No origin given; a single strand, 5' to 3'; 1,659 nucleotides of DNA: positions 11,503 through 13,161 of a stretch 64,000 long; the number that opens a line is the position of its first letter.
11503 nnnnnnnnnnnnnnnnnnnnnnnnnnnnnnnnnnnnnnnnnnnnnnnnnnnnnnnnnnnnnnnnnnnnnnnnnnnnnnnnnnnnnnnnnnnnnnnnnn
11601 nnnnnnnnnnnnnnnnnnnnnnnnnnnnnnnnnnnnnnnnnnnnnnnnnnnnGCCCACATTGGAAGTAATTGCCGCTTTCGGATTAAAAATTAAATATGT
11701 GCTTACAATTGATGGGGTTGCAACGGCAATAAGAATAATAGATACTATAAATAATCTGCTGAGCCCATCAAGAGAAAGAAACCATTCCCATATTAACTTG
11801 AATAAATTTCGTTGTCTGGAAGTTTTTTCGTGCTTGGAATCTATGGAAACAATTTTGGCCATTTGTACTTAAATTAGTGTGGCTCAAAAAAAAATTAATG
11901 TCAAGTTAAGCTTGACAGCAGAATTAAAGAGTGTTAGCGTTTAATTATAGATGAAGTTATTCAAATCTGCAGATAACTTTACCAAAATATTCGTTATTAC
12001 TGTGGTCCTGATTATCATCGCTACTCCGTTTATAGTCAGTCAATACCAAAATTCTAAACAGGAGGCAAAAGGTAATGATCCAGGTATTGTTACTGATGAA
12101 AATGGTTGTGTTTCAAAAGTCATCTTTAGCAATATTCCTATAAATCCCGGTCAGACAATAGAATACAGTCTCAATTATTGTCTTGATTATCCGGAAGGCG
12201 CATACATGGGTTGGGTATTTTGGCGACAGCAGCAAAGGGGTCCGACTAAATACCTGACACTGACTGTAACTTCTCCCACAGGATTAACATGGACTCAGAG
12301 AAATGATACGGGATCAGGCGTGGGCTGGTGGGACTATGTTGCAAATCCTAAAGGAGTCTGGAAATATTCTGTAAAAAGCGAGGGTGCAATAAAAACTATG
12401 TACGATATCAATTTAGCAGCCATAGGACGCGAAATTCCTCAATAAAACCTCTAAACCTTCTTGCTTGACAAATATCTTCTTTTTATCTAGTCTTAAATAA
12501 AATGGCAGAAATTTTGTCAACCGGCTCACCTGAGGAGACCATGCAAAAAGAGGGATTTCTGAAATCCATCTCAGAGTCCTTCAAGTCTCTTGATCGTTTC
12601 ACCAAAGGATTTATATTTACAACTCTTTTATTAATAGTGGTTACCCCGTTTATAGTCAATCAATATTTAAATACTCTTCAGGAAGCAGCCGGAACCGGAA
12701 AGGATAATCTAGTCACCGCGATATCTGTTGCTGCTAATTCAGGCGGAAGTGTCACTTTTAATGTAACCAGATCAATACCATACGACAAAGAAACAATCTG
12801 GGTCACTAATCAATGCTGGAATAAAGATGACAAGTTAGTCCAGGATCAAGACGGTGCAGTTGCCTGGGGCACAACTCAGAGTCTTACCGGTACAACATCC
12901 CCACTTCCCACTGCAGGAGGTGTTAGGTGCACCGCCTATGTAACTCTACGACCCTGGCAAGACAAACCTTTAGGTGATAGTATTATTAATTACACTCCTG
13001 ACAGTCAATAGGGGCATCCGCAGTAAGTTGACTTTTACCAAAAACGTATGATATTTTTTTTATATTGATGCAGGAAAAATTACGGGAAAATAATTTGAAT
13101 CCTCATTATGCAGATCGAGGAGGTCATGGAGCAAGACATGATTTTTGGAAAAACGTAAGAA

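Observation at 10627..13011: Shared N-terminal membrane-anchor motif in four exported proteins: a possible lineage-specific sorting signal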

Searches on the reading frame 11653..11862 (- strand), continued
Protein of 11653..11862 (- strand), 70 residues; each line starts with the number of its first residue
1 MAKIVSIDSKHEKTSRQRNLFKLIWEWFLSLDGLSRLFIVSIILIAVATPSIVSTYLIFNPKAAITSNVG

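Call 57: search_protein_families(library=ncbifam, alignment_id=A2, max_evalue=10)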
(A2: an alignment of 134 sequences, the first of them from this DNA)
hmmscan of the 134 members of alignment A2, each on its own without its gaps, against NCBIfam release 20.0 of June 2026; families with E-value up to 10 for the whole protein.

A. member 1, seq(66 aa): 0 families

B. families by the number of members that match (of 134 scanned): 51 families (the first 25 are shown)
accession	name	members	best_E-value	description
NF038275.1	Myrrnad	4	0.019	MyrrNad domain-containing protein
NF033817.2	Mplas_variab_LP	3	0.0053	variable surface lipoprotein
NF041581.1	SosA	3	0.022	DNA damage-induced cell division inhibitor SosA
TIGR04513.1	VPAMP_CTERM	2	0.025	VPAMP-CTERM sorting domain-containing protein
NF052229.1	UgtL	2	0.031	regulatory protein UgtL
NF045688.1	BCarotHydoxCrtR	2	0.047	beta-carotene hydroxylase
NF009237.0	PRK12587.1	2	0.058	Na+/H+ antiporter subunit G1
NF004932.0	PRK06287.1-3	2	0.14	cobalt transport protein CbiN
NF006874.0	PRK09371.1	1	0.0025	gas vesicle structural protein GvpA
NF038270.1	membran_MsaC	1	0.007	Msa family membrane protein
NF045998.1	cleave_ABC_plasm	1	0.014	Mbov_0121 family peptidase domain-containing ABC transporter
NF045473.1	Opp1C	1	0.015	nickel/cobalt ABC transporter permease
NF010449.0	PRK13875.1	1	0.016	conjugal transfer protein TrbL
NF006939.0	PRK09421.1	1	0.02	molybdate ABC transporter permease subunit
TIGR00155.1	pqiA_fam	1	0.02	PqiA/YebS family transporter subunit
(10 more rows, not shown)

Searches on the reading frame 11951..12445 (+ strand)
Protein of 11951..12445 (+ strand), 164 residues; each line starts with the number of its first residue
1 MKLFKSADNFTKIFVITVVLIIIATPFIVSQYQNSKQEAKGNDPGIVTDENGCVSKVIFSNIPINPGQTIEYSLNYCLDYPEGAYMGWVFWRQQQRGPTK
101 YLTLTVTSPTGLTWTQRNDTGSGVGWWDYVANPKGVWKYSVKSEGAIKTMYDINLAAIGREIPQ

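Call 4: search_protein_families(library=pfam, proteins=[window:11951-12445:+], max_evalue=1)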
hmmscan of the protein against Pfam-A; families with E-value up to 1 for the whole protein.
window:11951-12445:+ (164 aa): 0 families

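Call 5: search_protein_families(library=ncbifam, proteins=[window:11951-12445:+], max_evalue=1)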
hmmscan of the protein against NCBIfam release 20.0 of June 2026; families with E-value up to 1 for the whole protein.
window:11951-12445:+ (164 aa): 0 families
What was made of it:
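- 12068..12442 (+): Passenger of the 164-aa protein, no known family. No Pfam or NCBIfam match (calls 4, 5)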

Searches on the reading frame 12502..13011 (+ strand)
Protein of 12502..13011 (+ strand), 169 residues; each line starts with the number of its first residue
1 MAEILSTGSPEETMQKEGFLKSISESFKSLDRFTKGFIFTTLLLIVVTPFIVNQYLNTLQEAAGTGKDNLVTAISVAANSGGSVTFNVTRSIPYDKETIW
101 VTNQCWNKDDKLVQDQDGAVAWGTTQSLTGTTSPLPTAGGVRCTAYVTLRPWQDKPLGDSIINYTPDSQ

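Call 4: search_protein_families(library=pfam, proteins=[window:12502-13011:+], max_evalue=1)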
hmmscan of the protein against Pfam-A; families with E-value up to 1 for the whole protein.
window:12502-13011:+ (169 aa): 1 family
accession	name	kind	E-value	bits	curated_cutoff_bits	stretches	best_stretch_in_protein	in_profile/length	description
PF20153.4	DUF6535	-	0.06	13.7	23.9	1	37-106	27-97/177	Family of unknown function (DUF6535)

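Call 5: search_protein_families(library=ncbifam, proteins=[window:12502-13011:+], max_evalue=1)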
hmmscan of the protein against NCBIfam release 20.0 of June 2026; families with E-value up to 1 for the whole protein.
window:12502-13011:+ (169 aa): 0 families
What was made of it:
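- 12688..13008 (+): Passenger of the 169-aa protein: predicted small all-beta domain starting about residue 72, no known family. No Pfam or NCBIfam match (calls 4, 5).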
